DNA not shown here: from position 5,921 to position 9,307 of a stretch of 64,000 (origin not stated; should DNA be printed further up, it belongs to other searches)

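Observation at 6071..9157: HerA/FtsK-like ATPase carries a long N-terminal region and a Ser/Thr/Asn/Gly low-complexity tract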

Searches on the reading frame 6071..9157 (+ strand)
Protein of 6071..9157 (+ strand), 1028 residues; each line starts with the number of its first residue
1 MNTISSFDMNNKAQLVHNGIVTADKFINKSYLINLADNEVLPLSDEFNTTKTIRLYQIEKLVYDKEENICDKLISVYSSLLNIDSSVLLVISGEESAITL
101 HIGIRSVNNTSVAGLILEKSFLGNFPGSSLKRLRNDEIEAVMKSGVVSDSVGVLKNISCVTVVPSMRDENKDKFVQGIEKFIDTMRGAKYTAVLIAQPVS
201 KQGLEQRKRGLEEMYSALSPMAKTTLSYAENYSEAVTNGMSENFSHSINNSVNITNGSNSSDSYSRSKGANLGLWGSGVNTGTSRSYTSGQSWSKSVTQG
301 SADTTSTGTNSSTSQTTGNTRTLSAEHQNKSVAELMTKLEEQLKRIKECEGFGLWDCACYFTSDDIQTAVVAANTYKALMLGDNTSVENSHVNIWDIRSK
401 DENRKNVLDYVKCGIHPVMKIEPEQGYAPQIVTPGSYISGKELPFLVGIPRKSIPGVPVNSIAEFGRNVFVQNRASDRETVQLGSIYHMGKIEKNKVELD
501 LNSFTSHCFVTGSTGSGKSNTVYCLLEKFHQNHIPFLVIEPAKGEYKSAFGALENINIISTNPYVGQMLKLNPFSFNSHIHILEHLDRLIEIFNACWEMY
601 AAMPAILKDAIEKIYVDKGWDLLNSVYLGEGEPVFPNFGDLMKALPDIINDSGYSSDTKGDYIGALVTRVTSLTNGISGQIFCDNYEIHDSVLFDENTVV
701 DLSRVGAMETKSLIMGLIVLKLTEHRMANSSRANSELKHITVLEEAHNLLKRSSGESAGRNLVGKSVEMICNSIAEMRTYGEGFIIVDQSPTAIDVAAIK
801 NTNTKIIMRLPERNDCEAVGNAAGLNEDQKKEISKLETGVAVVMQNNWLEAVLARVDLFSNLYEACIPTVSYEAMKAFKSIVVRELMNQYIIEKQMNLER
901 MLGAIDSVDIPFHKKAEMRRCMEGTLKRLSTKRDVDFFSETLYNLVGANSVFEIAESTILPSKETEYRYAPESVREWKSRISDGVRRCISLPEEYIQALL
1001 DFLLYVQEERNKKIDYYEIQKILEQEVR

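Call 5: search_protein_families(library=pfam, proteins=[window:6071-9157:+], max_evalue=0.01)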
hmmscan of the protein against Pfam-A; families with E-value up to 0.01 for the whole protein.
window:6071-9157:+ (1028 aa): 6 families
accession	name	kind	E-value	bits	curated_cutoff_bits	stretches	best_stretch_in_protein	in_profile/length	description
PF01935.23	DUF87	-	8.4e-15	55.9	23.2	1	490-579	4-95/220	Helicase HerA, central domain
PF01580.24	FtsK_SpoIIIE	-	2.5e-05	24.3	24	1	491-561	25-95/221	FtsK/SpoIIIE family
PF00437.27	T2SSE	-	5e-05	22.6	24.9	1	474-540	110-177/370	Type II/IV secretion system protein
PF10412.15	TrwB_AAD_bind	-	0.00033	20.1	20.5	1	496-554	6-63/387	Type IV secretion-system coupling protein DNA-binding domain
PF08828.15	DSX_dimer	-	0.0015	18.5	23.9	1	582-610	6-34/49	Doublesex dimerisation domain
PF12846.13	AAA_10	-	0.0037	16.8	27.5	0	506-623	22-143/362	AAA-like domain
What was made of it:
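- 6071..9157 (+): 1028-aa VirB4/HerA-type ATPase carrying the tract (whole gene with stop). PF01935 DUF87 55.9 bits against a cutoff of 23.2 (call 5).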

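Call 6: search_protein_families(library=padloc, proteins=[window:6071-9157:+], max_evalue=0.01)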
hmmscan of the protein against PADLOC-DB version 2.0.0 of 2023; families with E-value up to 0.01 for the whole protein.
window:6071-9157:+ (1028 aa): 16 families
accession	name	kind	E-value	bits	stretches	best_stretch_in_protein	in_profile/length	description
PDLC04105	HerA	-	5.7e-21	72.7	2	473-558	136-220/576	-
PDLC04140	mad8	-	6.5e-20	69.9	1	483-852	6-293/314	mads_8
PDLC04106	HerA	-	6.5e-15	52.7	2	492-556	161-231/667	-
PDLC04097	HerA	-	2.3e-13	47.7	2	655-857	395-593/618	-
PDLC04100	HerA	-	2.5e-13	47.6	2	699-844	404-543/580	-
PDLC02185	HerA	-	7.9e-13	46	2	470-555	131-215/585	-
PDLC04103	HerA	-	3e-12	43.7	2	486-548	152-214/579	-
PDLC04098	HerA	-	1.7e-11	41.4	2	696-820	485-609/686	-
PDLC01055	HerA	-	4.5e-11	40.2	2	692-844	378-512/532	Type III coevolved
PDLC04102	HerA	-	4.5e-09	33.2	1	492-564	161-240/654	-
PDLC02188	HerA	-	3.8e-07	27.3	2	495-558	133-204/578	-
PDLC04101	HerA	-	5.8e-07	26.6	1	473-549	138-212/400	-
PDLC04107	HerA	-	3.7e-06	24.2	1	473-548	139-212/306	-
PDLC04099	HerA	-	9.3e-06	23.1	1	504-548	168-212/214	-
PDLC04135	mad3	-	0.0015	16.2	0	504-526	20-43/374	mads_3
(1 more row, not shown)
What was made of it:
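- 6071..9157 (+): PADLOC HerA and mad8 (call 6).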

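Call 9: find_homologous_proteins(query=window:6071-9154:+, max_evalue=0.00001)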
Query window:6071-9154:+ (1028 aa): 860 proteins with E <= 0.00001 among 8000 candidates; the best 120 are listed.
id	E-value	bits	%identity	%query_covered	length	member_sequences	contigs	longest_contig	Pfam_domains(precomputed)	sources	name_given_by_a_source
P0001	0.0e+0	2299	100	100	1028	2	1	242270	PF01935.24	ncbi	-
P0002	0.0e+0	1793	76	100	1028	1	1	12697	PF01935.24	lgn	-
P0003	0.0e+0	1618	68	100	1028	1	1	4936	PF10412.16,PF01935.24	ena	-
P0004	0.0e+0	1583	67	99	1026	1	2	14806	PF01935.24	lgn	-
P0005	0.0e+0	1563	65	100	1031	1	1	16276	PF01935.24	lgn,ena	-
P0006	0.0e+0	1528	65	100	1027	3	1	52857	PF01935.24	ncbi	-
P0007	0.0e+0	1513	65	100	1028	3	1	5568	PF01935.24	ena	-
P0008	0.0e+0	1508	64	100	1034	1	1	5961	PF01935.24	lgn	-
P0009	0.0e+0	1508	64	99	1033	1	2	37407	PF01935.24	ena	-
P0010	0.0e+0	1506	64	100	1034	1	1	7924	PF01935.24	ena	-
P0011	0.0e+0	1505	64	98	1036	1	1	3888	PF01935.24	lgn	-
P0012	0.0e+0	1504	64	100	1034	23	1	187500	PF01935.24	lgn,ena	-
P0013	0.0e+0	1502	63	100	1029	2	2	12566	PF01935.24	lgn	-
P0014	0.0e+0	1502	64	100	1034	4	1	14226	PF01935.24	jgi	-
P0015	0.0e+0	1500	65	100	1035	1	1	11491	PF01935.24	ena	-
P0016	0.0e+0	1498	63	98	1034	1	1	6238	PF01935.24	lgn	-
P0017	0.0e+0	1497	64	97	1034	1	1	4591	PF01935.24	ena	-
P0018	0.0e+0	1495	64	99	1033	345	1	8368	PF01935.24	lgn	-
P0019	0.0e+0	1495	64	98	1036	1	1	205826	PF01935.24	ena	-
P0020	0.0e+0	1495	64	97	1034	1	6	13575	PF01935.24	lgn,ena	-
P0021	0.0e+0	1494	64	98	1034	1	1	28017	PF01935.24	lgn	-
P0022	0.0e+0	1494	64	99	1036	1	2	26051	PF01935.24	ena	-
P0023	0.0e+0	1493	64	97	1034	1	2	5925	PF01935.24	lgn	-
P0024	0.0e+0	1493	64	100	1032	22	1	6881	PF01935.24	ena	-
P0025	0.0e+0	1493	63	99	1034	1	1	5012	PF01935.24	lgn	-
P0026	0.0e+0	1493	64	99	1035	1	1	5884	PF01935.24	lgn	-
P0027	0.0e+0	1493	64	100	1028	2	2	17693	PF01935.24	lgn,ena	-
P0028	0.0e+0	1492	64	99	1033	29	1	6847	PF01935.24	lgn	-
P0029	0.0e+0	1492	64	98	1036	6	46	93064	PF01935.24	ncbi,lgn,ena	-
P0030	0.0e+0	1492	64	98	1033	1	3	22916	PF01935.24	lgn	-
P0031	0.0e+0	1492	63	99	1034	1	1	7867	PF01935.24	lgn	-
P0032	0.0e+0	1492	64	97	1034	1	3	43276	PF01935.24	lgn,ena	-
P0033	0.0e+0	1492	64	100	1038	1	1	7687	PF01935.24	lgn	-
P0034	0.0e+0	1492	63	99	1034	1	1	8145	PF01935.24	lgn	-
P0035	0.0e+0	1492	64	98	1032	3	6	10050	PF01935.24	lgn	-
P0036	0.0e+0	1491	63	99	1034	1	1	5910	PF01935.24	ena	-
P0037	0.0e+0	1491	64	97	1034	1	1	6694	PF01935.24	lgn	-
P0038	0.0e+0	1491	63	99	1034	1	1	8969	PF01935.24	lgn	-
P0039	0.0e+0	1491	63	99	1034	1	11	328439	PF01935.24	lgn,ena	-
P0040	0.0e+0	1491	63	99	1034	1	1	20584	PF01935.24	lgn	-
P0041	0.0e+0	1491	63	99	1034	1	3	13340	PF01935.24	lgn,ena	-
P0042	0.0e+0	1491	63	99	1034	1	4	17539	PF01935.24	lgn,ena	-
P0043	0.0e+0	1491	63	99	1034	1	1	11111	PF01935.24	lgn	-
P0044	0.0e+0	1491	63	99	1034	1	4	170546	PF01935.24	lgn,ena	-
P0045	0.0e+0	1491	63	100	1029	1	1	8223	PF01935.24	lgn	-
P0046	0.0e+0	1490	64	98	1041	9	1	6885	PF01935.24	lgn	-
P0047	0.0e+0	1490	63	99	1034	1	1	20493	PF01935.24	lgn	-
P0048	0.0e+0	1488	64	98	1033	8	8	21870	PF01935.24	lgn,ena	-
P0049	0.0e+0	1488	64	97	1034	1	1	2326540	PF01935.24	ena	-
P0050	0.0e+0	1487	64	99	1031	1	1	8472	PF01935.24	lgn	-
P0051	0.0e+0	1487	63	99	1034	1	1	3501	PF01935.24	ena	-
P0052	0.0e+0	1487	64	99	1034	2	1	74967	PF01935.24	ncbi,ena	-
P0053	0.0e+0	1486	64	99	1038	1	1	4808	PF01935.24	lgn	-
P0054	0.0e+0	1486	63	99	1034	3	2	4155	PF01935.24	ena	-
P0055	0.0e+0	1485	63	97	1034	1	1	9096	PF01935.24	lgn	-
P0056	0.0e+0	1485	63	99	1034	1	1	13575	PF01935.24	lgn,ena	-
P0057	0.0e+0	1485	63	99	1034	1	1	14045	PF01935.24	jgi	-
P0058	0.0e+0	1483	63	99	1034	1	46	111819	PF01935.24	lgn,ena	-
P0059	0.0e+0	1482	62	99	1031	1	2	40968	PF01935.24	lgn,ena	-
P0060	0.0e+0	1481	63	99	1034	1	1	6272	PF01935.24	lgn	-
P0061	0.0e+0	1480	63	99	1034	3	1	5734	PF01935.24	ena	-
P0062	0.0e+0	1480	63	100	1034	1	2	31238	PF01935.24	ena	-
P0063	0.0e+0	1480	64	99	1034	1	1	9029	PF01935.24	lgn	-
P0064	0.0e+0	1479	63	99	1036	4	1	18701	PF01935.24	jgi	-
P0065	0.0e+0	1479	64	99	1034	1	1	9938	PF01935.24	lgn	-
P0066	0.0e+0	1479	63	99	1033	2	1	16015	PF01935.24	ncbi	-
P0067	0.0e+0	1478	62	100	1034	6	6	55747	PF01935.24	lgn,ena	-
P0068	0.0e+0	1477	63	99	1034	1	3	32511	PF01935.24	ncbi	-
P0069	0.0e+0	1476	63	99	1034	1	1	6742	PF01935.24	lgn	-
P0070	0.0e+0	1475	63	99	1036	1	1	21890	PF01935.24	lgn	-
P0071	0.0e+0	1474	63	99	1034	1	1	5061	PF01935.24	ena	-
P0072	0.0e+0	1472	63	99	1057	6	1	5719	PF01935.24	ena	-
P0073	0.0e+0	1467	64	98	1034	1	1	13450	PF01935.24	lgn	-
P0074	0.0e+0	1460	63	99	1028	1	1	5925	PF01935.24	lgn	-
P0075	0.0e+0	1459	63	99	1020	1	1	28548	PF01935.24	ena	-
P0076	0.0e+0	1456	63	99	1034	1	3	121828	PF01935.24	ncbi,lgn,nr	ncbi:MAG: DUF87 domain-containing protein [Lachnospiraceae bacterium]|nr:DUF87 domain-containing pro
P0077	0.0e+0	1456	64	98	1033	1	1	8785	PF01935.24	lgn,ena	-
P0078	0.0e+0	1455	64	98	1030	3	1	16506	PF01935.24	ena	-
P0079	0.0e+0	1438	61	98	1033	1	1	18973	PF01935.24,PF01580.25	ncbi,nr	ncbi:MAG: ATP-binding protein [Lachnospiraceae bacterium]|nr:ATP-binding protein [Lachnospiraceae ba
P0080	0.0e+0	1428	61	100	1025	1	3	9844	PF01935.24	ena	-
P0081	0.0e+0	1417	60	99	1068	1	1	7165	PF01935.24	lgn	-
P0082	0.0e+0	1417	63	99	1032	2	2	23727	PF01935.24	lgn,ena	-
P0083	0.0e+0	1415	61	100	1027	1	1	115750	PF01935.24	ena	-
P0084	0.0e+0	1413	62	99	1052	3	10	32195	PF01935.24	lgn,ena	-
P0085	0.0e+0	1412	66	90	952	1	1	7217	PF01935.24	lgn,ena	-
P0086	0.0e+0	1404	61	99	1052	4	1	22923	PF01935.24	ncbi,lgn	-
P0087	0.0e+0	1402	62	98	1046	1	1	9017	PF01935.24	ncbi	-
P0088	0.0e+0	1402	60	100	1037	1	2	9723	PF01935.24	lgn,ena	-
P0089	0.0e+0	1402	59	100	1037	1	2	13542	PF01935.24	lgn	-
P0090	0.0e+0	1394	60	100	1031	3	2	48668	PF01935.24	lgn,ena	-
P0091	0.0e+0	1394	60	98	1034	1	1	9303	PF01935.24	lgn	-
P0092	0.0e+0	1391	61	98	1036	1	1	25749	PF01935.24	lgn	-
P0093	0.0e+0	1390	60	98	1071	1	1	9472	PF01935.24,PF01580.25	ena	-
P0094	0.0e+0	1388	60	99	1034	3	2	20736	PF01935.24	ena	-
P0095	0.0e+0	1387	60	99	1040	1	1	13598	PF01935.24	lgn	-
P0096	0.0e+0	1386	61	99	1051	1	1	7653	PF01935.24,PF01580.25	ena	-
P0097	0.0e+0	1381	60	99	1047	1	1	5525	PF01935.24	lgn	-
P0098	0.0e+0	1371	61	100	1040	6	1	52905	PF01935.24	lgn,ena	-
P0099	0.0e+0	1370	59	99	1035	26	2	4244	PF01935.24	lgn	-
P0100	0.0e+0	1370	60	99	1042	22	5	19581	PF01935.24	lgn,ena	-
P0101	0.0e+0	1364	60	98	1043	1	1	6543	PF01935.24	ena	-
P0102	0.0e+0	1363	58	99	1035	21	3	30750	PF01935.24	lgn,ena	-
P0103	0.0e+0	1360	60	98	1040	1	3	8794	PF01935.24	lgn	-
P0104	0.0e+0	1356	58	99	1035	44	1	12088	PF01935.24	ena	-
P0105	0.0e+0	1355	67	86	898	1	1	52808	PF01935.24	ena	-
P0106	0.0e+0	1350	59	98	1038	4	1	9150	PF01935.24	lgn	-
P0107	0.0e+0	1340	58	98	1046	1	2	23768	PF01935.24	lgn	-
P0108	0.0e+0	1337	58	98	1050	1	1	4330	PF01935.24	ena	-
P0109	0.0e+0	1336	58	99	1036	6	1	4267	PF01935.24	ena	-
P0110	0.0e+0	1336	58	99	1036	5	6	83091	PF10412.16,PF01935.24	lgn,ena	-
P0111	0.0e+0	1331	58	98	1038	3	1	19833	PF01935.24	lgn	-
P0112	0.0e+0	1330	58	100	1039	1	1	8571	PF01935.24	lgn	-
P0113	0.0e+0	1328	59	98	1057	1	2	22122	PF01935.24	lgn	-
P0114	0.0e+0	1328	59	99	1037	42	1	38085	PF01935.24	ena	-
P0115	0.0e+0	1324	56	99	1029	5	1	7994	PF01935.24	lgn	-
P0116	0.0e+0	1322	56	98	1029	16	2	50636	PF01935.24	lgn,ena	-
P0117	0.0e+0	1309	57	99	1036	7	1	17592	PF01935.24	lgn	-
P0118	0.0e+0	1309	57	99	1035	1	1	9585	PF01935.24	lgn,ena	-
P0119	0.0e+0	1300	56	99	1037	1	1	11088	PF01935.24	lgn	-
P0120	0.0e+0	1297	58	98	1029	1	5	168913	PF01935.24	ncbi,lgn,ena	-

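Call 10: search_solved_structures(query=window:6071-9154:+, max_evalue=0.01, show_alignments=2)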
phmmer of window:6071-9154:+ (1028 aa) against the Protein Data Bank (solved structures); distinct sequences matched with E-value up to 0.01: 6.
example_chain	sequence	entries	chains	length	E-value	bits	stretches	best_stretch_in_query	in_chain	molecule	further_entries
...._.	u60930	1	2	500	1.8e-12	49.5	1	485-863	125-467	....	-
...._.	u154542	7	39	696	2.9e-07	32.2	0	715-844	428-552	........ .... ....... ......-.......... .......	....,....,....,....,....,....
9c1m_M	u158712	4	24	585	1.3e-06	30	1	726-831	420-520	ATP-binding protein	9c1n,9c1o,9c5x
9x1l_A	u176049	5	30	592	1.5e-05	26.6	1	764-845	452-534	DNA helicase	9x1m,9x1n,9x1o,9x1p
8xau_A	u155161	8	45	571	0.00013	23.4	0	698-819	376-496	ATP-binding protein | HerA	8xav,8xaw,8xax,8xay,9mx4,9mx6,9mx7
8ziq_M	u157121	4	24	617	0.00031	22.2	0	698-813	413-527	HerA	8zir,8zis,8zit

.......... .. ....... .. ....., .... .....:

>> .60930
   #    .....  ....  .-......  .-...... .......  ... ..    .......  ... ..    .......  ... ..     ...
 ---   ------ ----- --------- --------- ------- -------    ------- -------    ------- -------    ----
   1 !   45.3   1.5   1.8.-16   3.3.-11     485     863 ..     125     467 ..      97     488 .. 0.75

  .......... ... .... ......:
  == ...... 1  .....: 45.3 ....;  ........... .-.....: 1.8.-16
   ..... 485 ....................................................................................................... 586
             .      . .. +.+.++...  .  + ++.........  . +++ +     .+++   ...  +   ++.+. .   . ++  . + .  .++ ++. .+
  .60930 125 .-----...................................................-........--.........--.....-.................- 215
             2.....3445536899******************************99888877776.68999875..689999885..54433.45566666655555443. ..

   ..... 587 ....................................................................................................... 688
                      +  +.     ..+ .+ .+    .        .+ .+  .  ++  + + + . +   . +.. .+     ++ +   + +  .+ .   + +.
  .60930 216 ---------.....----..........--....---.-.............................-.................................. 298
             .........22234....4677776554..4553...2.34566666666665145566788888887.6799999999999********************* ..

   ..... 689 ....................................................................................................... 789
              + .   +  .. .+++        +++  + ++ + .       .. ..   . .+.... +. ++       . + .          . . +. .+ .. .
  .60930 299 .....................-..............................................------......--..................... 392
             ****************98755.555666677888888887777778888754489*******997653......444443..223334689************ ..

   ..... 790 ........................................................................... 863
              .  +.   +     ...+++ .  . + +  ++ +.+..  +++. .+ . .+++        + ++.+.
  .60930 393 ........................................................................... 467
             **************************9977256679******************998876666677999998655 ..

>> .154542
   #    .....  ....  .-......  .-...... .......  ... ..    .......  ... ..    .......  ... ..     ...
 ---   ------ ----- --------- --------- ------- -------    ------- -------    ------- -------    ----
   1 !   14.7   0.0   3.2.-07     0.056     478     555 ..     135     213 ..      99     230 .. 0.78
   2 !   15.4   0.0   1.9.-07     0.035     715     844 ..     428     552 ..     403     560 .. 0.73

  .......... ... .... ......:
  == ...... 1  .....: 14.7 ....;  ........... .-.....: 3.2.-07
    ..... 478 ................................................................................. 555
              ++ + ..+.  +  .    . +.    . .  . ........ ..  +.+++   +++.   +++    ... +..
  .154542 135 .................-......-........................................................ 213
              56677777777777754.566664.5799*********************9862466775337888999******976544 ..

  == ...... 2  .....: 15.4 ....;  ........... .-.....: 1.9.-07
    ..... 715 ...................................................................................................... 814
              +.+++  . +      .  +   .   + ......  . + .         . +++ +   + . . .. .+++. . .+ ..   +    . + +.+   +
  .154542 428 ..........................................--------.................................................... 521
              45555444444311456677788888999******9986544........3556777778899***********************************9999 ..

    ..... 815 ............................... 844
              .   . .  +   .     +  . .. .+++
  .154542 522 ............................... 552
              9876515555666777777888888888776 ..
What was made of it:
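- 6071..9157 (+): HerA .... E=1.8e-12 (call 10).
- On HerA/FtsK superfamily, DUF87 (PF01935) group: HerA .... matches at E=1.8e-12 over aa 485-863 (call 10).
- Closest known: HerA of anti-phage systems. Same: The ATPase domain is homologous: PADLOC HerA 5.7e-21, mad8 6.5e-20 (call 6), and PDB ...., 9c1m, 8xau (call 10).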

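Call 15: find_encoding_contigs(protein=P0001, flank=10000, max_places=3)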
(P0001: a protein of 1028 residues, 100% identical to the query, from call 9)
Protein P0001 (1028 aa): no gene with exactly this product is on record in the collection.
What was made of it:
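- Tried and rejected: Exact-sequence lookup of the window protein's contig returned nothing (call 15).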
